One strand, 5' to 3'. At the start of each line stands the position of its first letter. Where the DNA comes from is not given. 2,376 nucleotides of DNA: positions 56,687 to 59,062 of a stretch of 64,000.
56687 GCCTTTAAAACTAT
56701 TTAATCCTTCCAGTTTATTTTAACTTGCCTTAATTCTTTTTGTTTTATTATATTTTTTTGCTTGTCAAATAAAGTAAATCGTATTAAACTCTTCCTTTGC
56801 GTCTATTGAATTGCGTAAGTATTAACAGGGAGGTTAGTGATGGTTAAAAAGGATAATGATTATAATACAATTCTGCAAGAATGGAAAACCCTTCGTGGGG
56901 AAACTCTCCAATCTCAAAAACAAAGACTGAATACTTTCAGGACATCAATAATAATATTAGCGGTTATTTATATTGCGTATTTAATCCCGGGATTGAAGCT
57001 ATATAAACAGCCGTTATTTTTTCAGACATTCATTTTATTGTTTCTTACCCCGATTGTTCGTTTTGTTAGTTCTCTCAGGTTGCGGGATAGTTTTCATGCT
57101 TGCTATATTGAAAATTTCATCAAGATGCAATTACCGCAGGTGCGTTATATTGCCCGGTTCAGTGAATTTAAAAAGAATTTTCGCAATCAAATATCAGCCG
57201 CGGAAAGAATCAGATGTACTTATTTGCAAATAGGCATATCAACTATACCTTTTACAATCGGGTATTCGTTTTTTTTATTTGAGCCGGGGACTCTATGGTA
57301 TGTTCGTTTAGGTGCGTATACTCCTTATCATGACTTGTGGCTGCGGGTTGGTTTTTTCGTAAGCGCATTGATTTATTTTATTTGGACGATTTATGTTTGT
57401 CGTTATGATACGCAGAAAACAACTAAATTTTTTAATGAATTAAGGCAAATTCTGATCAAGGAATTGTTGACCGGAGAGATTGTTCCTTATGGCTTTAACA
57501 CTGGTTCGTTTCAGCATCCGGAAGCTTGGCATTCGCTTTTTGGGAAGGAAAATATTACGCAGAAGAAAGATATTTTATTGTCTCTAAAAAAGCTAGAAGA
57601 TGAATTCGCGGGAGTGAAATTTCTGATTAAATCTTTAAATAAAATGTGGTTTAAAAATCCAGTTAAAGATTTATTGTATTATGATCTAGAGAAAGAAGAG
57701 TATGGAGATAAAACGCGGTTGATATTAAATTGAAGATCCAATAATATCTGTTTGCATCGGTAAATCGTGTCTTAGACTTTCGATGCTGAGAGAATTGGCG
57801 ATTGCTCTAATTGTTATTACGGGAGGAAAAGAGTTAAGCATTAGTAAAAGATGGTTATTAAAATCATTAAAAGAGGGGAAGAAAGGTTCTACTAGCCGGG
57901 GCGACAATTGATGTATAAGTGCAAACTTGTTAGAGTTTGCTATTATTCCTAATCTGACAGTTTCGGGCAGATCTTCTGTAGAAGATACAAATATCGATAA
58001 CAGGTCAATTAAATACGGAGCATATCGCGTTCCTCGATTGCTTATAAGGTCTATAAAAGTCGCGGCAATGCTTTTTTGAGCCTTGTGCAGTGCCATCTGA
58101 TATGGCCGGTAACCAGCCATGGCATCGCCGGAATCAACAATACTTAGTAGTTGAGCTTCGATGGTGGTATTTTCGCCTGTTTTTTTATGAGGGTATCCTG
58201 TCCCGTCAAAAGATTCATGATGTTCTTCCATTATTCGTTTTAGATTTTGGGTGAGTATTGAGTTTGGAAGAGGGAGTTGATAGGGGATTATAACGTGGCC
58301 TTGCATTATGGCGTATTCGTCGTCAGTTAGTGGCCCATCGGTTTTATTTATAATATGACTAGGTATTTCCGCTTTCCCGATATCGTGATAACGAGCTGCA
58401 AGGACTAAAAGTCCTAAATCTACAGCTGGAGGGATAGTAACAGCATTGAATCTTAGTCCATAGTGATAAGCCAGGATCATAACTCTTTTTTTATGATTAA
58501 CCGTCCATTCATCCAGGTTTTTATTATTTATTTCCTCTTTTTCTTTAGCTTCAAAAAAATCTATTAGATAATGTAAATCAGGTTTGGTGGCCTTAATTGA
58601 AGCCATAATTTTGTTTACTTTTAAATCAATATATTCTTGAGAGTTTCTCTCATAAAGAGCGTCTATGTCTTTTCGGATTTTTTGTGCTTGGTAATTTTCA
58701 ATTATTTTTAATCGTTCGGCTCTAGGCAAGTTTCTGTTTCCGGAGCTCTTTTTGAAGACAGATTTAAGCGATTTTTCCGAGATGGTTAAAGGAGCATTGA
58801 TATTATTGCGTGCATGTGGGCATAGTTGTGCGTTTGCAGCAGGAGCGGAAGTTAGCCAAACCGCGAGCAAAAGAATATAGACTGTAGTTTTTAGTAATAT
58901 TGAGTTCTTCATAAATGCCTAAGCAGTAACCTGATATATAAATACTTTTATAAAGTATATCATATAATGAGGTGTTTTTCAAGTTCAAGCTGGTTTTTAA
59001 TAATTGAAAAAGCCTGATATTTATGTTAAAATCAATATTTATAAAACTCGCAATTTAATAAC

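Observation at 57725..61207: Three consecutive HD-GYP genes including a tandem-duplicated receiver::HD-GYP pair and a signal-peptide-bearing HD-GYP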

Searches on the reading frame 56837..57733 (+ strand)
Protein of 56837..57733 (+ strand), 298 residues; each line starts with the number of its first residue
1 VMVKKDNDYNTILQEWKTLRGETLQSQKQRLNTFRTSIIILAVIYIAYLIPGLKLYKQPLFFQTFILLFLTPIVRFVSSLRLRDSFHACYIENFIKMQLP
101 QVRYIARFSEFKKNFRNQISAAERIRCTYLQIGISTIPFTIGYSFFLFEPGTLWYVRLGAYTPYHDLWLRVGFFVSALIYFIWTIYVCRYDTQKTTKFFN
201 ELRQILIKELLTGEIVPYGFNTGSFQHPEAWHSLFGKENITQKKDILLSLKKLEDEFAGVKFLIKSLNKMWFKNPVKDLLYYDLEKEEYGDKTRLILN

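Call 3: search_protein_families(library=pfam, proteins=[window:56837-57733:+], max_evalue=0.01)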
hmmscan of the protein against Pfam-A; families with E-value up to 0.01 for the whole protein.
window:56837-57733:+ (298 aa): 0 families

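Call 21: search_protein_families(library=padloc, proteins=[window:56837-57733:+], max_evalue=0.01)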
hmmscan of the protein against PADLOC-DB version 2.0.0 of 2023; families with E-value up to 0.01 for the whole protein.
window:56837-57733:+ (298 aa): 0 families

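Call 22: search_protein_families(library=ncbifam, proteins=[window:56837-57733:+], max_evalue=0.001)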
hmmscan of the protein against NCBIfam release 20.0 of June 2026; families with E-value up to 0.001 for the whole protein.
window:56837-57733:+ (298 aa): 0 families

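Call 60: search_protein_families(library=phrogs, proteins=[window:56837-57733:+], max_evalue=0.01)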
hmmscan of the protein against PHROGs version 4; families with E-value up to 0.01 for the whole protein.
window:56837-57733:+ (298 aa): 0 families

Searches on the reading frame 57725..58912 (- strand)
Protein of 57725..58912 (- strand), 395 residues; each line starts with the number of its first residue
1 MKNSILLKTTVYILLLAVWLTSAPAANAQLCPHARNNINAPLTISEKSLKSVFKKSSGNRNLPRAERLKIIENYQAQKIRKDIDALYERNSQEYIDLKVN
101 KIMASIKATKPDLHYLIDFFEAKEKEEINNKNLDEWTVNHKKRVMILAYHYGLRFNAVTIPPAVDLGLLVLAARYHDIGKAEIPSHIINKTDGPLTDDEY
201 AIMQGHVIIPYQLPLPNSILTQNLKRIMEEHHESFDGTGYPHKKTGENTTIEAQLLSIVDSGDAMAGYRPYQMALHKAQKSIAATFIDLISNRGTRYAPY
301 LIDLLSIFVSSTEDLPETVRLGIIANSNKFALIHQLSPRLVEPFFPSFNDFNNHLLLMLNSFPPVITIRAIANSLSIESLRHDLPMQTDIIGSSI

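Call 3: search_protein_families(library=pfam, proteins=[window:57725-58912:-], max_evalue=0.01)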
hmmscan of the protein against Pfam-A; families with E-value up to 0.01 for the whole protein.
window:57725-58912:- (395 aa): 2 families
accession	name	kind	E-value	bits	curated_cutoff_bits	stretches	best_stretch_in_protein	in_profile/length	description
PF13487.12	HD_5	-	1.8e-17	64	27.2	1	169-277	42-153/170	HD domain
PF01966.28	HD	-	2.8e-13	50.6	22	1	138-265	2-116/116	HD domain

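Call 7: search_solved_structures(query=window:57725-58912:-, max_evalue=0.001, show_alignments=3)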
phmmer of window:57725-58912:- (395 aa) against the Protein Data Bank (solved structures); distinct sequences matched with E-value up to 0.001: 5.
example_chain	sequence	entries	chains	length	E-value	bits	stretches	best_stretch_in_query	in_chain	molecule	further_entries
4mcw_A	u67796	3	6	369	1.3e-19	73.6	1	164-304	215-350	Metal dependent phosphohydrolase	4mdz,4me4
5z7c_A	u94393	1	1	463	4.4e-12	48.8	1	136-276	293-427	3'3'-cGAMP-specific phosphodiesterase 3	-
4r8z_A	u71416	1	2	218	7.4e-10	41.5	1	143-303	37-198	Cyclic di-GMP phosphodiesterase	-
9rbz_A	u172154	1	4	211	1.5e-07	33.9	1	165-276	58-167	HD domain/sensory box protein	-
9rc0_A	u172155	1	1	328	3.5e-07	32.7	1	165-276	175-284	HD domain/sensory box protein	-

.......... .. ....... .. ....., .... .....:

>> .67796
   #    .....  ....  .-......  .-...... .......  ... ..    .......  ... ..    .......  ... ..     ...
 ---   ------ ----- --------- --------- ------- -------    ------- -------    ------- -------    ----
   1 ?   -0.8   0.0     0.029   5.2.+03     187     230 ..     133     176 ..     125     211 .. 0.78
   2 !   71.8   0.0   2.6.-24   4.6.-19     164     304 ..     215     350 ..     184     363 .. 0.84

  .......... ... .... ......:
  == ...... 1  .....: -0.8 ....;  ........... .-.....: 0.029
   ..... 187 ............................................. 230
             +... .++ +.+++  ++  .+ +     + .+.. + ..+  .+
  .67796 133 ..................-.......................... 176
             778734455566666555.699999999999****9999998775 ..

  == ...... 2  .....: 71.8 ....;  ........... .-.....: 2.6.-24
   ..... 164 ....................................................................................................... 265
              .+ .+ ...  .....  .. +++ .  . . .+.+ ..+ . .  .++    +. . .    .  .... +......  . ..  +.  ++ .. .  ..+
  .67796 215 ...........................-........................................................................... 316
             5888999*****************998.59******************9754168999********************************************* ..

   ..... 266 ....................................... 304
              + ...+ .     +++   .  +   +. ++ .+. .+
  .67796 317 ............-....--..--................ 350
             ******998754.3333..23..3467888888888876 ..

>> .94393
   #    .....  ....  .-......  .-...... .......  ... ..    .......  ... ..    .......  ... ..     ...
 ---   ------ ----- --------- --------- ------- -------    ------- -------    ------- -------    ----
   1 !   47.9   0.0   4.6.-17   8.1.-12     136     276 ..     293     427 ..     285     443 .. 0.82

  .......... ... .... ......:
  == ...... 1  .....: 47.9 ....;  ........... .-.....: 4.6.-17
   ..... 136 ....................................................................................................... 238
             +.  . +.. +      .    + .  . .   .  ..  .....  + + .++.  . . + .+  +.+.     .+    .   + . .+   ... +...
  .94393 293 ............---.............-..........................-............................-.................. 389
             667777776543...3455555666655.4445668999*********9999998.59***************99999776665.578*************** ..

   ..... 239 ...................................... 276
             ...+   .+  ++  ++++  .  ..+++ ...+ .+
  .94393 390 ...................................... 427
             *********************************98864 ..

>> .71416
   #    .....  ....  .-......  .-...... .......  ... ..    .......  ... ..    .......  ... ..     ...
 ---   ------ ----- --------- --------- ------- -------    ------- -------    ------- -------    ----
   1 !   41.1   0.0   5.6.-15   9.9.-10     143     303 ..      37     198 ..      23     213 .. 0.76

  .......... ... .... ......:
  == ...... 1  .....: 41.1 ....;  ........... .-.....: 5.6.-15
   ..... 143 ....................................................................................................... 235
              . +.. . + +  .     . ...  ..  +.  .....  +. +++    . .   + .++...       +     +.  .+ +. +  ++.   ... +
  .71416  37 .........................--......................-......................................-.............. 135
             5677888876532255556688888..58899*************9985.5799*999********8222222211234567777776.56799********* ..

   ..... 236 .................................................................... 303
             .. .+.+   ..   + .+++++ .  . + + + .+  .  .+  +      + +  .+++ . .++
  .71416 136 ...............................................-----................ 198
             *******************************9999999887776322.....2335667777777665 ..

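Call 9: find_homologous_proteins(query=window:57725-58912:-, max_evalue=0.001)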
Query window:57725-58912:- (395 aa): 3074 proteins with E <= 0.001 among 8000 candidates; the best 120 are listed.
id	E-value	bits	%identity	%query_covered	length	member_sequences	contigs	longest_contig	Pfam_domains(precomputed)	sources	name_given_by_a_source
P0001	5.8e-259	876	100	100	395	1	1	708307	PF13487.13,PF01966.29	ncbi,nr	ncbi:MAG: HD domain-containing protein [PVC group bacterium]|nr:HD domain-containing protein [PVC gr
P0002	6.9e-27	112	32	45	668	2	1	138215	PF08668.19,PF13487.13,PF01966.29,PF00072.31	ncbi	-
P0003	3.8e-26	110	36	36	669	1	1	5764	PF08668.19,PF13487.13,PF01966.29,PF00072.31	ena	-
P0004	4.1e-26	110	29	57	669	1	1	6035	PF08668.19,PF13487.13,PF01966.29,PF00072.31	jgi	jgi:putative two-component system response regulator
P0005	4.2e-26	110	34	47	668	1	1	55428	PF08668.19,PF13487.13,PF01966.29,PF00072.31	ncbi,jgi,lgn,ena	ncbi:MAG TPA: HD domain-containing phosphohydrolase [Thermoanaerobaculia bacterium]|jgi:putative two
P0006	6.8e-26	109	34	45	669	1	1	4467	PF08668.19,PF13487.13,PF01966.29,PF00072.31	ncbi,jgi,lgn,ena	ncbi:MAG TPA: HD domain-containing phosphohydrolase [Thermoanaerobaculia bacterium]|jgi:putative two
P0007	8.7e-26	109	34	45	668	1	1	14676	PF08668.19,PF13487.13,PF01966.29,PF00072.31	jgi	jgi:putative two-component system response regulator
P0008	2.0e-25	108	33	46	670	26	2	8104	PF08668.19,PF13487.13,PF01966.29,PF00072.31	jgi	jgi:putative two-component system response regulator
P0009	2.7e-25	107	34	45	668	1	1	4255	PF08668.19,PF13487.13,PF01966.29,PF00072.31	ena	-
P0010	3.0e-25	107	29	55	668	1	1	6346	PF08668.19,PF13487.13,PF01966.29,PF00072.31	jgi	-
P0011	3.5e-25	107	28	57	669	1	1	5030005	PF08668.19,PF13487.13,PF01966.29,PF00072.31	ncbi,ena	-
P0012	3.7e-25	107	31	50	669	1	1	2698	PF08668.19,PF13487.13,PF01966.29,PF00072.31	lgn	-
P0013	1.1e-24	105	28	55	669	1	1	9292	PF08668.19,PF13487.13,PF01966.29,PF00072.31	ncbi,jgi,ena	ncbi:MAG TPA: HD domain-containing phosphohydrolase [Thermoanaerobaculia bacterium]|jgi:putative two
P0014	1.2e-24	105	29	55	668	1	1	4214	PF08668.19,PF13487.13,PF01966.29,PF00072.31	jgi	jgi:putative two-component system response regulator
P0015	1.4e-24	105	36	36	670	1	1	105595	PF08668.19,PF13487.13,PF01966.29,PF00072.31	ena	-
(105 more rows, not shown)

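Call 10: find_encoding_contigs(protein=window:57725-58912:-, flank=10000, max_places=6)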
Protein window:57725-58912:- (395 aa): no gene with exactly this product is on record in the collection.

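Call 21: search_protein_families(library=padloc, proteins=[window:57725-58912:-], max_evalue=0.01)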
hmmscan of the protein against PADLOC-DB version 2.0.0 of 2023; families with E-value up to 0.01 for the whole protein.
window:57725-58912:- (395 aa): 0 families

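Call 22: search_protein_families(library=ncbifam, proteins=[window:57725-58912:-], max_evalue=0.001)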
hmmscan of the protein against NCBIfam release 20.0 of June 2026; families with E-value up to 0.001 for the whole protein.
window:57725-58912:- (395 aa): 2 families
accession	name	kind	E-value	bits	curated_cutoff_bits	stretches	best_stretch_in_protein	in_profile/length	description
NF053512.1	nitric_RR_NosR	exception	8.2e-13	48.1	400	1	168-314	219-359/422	response regulator c-di-GMP phosphodiesterase, NosR family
TIGR00277.1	HDIG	domain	0.00036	20.4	27.6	1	134-233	2-83/84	HDIG domain-containing metalloprotein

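Call 43: predict_structure(alignment_id=A1)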
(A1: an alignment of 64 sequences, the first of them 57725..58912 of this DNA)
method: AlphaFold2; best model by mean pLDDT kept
length: 395 residues; sequences in the alignment: 64
mean_pLDDT: 73.4   pTM: 0.67
mean pLDDT of the five models: 73.4, 72.0, 71.1, 69.2, 67.2
residues with pLDDT >= 90: 130; 70-90: 114; 50-70: 65; < 50: 86
segments of 3 or more residues with pLDDT < 50: 1-7, 22-43, 332-338, 340-342, 355-395
pLDDT, mean of each block of 10 residues (from residue 1): 46 59 37 36 59 58 72 73 76 88 91 88 85 84 94 85 88 94 89 92 93 82 94 98 97 97 89 78 90 97 86 61 58 47 49 48 39 43 39 37
secondary structure, 60 per line:
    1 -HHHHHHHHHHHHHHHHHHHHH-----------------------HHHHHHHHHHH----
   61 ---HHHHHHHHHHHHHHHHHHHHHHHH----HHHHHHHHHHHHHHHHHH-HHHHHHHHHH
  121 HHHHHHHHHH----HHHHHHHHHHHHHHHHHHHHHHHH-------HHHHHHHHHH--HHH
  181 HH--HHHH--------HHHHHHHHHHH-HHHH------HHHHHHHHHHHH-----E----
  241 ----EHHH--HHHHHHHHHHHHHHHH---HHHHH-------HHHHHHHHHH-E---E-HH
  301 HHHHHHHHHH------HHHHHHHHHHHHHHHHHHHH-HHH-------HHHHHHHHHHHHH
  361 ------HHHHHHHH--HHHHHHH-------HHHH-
elements in order: H2-22 H46-56 H64-87 H92-109 H111-130 H135-158 H166-175 H178-182 H185-188 H197-207 H209-212 H219-230 H251-266 H270-274 H282-291 H299-310 H317-336 H348-360 H367-374 H377-383 H391-394

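Call 47: fold_search(model_id=the predicted structure, library=pdb)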
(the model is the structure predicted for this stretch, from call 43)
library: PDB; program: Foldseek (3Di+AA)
matches with E <= 10: 343; with E <= 0.001: 15
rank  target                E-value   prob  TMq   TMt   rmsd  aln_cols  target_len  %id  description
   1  4mcw_A                1.5e-08  1.00  0.41  0.44  12.4       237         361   29  Crystal structure of a HD-GYP domain (a cyclic-di-GMP phosphodiesterase) containing a tri-nuclear metal centre (released 2014-02-19)
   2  4mcw_B                4.4e-08  1.00  0.41  0.44  12.8       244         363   28  Crystal structure of a HD-GYP domain (a cyclic-di-GMP phosphodiesterase) containing a tri-nuclear metal centre (released 2014-02-19)
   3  4r8z_B                1.4e-07  1.00  0.37  0.64   3.6       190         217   20  Crystal Structure of PA4781 HD-GYP domain from Pseudomonas aeruginosa at 2.2A resolution showing a bi-metallic Ni ion  (released 2015-03-04)
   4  4r8z_A                3.2e-07  1.00  0.41  0.71   4.5       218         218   20  Crystal Structure of PA4781 HD-GYP domain from Pseudomonas aeruginosa at 2.2A resolution showing a bi-metallic Ni ion  (released 2015-03-04)
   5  9rbz_B                3.8e-07  1.00  0.41  0.74   6.7       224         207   21  DvhD, HD-GYP domain, c-di-GMP-bound (released 2026-03-04)
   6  9rbz_C                1.1e-06  1.00  0.41  0.77   6.6       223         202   18  DvhD, HD-GYP domain, c-di-GMP-bound (released 2026-03-04)
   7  9rbz_A                1.1e-06  1.00  0.41  0.74   7.0       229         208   20  DvhD, HD-GYP domain, c-di-GMP-bound (released 2026-03-04)
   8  9rbz_D                1.9e-06  1.00  0.39  0.71   6.6       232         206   20  DvhD, HD-GYP domain, c-di-GMP-bound (released 2026-03-04)
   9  3tmb_B                1.4e-05  1.00  0.35  0.43  13.9       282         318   17  Bd1817, a HDG"Y"P protein from Bdellovibrio bacteriovorus (released 2011-10-19)
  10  3tm8_B                1.5e-05  1.00  0.35  0.44  14.2       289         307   17  Bd1817, a HDG"Y"P protein from Bdellovibrio bacteriovorus (released 2011-10-19)
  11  3tm8_A                2.5e-05  1.00  0.35  0.44  14.0       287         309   17  Bd1817, a HDG"Y"P protein from Bdellovibrio bacteriovorus (released 2011-10-19)
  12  3tmc_A                3.3e-05  1.00  0.35  0.44  14.3       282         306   17  Bd1817, a HDG"Y"P protein from Bdellovibrio bacteriovorus (released 2011-10-19)
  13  9rc0                  2.0e-04  1.00  0.31  0.41  11.0       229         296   17  DvhD, PAS/HD-GYP domains (released 2026-03-04)
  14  3tmd                  2.8e-04  1.00  0.36  0.45  13.9       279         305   18  Bd1817, a HDG"Y"P protein from Bdellovibrio bacteriovorus (released 2011-10-19)
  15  5z7c                  5.6e-04  1.00  0.29  0.28  16.9       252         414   14  crystal structure of cyclic GMP-AMP specifc phosphodiesterases in V.cholerae (V-cGAP3) (released 2019-01-02)
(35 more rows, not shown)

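Call 60: search_protein_families(library=phrogs, proteins=[window:57725-58912:-], max_evalue=0.01)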
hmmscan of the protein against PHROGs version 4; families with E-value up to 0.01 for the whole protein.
window:57725-58912:- (395 aa): 0 families

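Call 69: list_cluster_members(proteins=[window:57725-58912:-, window:56173-56694:+, window:56837-57733:+, window:59084-60139:+, window:60158-61207:+, window:53875-56064:+])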
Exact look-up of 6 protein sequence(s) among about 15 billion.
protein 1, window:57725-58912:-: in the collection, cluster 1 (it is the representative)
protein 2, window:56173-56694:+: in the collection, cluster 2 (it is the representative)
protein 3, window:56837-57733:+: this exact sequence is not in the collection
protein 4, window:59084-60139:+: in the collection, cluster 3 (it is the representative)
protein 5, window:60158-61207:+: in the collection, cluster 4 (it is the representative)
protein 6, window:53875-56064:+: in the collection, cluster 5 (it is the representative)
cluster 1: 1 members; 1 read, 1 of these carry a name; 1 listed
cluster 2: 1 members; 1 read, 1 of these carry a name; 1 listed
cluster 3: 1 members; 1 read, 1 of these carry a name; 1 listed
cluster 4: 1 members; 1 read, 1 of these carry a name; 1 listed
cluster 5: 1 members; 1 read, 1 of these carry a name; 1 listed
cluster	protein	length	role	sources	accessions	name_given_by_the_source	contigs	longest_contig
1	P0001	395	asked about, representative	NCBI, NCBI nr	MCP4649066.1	MAG: HD domain-containing protein [PVC group bacterium] | HD domain-containing protein [PVC group bacterium]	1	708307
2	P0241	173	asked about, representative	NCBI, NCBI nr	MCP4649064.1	MAG: hypothetical protein GY853_03125 [PVC group bacterium] | hypothetical protein [PVC group bacterium]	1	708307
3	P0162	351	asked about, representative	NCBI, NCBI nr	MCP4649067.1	MAG: response regulator [PVC group bacterium] | response regulator [PVC group bacterium]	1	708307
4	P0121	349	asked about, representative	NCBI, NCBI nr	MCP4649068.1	MAG: response regulator [PVC group bacterium] | response regulator [PVC group bacterium]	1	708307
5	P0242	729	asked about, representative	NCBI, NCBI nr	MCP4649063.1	MAG: hypothetical protein GY853_03120 [PVC group bacterium] | hypothetical protein [PVC group bacterium]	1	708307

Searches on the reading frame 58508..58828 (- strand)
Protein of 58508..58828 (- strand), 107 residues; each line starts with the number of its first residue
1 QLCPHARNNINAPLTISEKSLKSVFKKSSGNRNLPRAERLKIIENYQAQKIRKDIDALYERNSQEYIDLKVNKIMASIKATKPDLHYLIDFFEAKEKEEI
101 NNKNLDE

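Call 52: search_protein_representatives(protein=window:58508-58828:-)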
Query: 107 residues. Proteins with E-value up to 0.001 (for the whole library): 1; up to 1e-10: 1; up to 1e-30: 1. The best 1 are listed.
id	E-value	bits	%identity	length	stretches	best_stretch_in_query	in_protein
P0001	3.2e-61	219.6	100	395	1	1-107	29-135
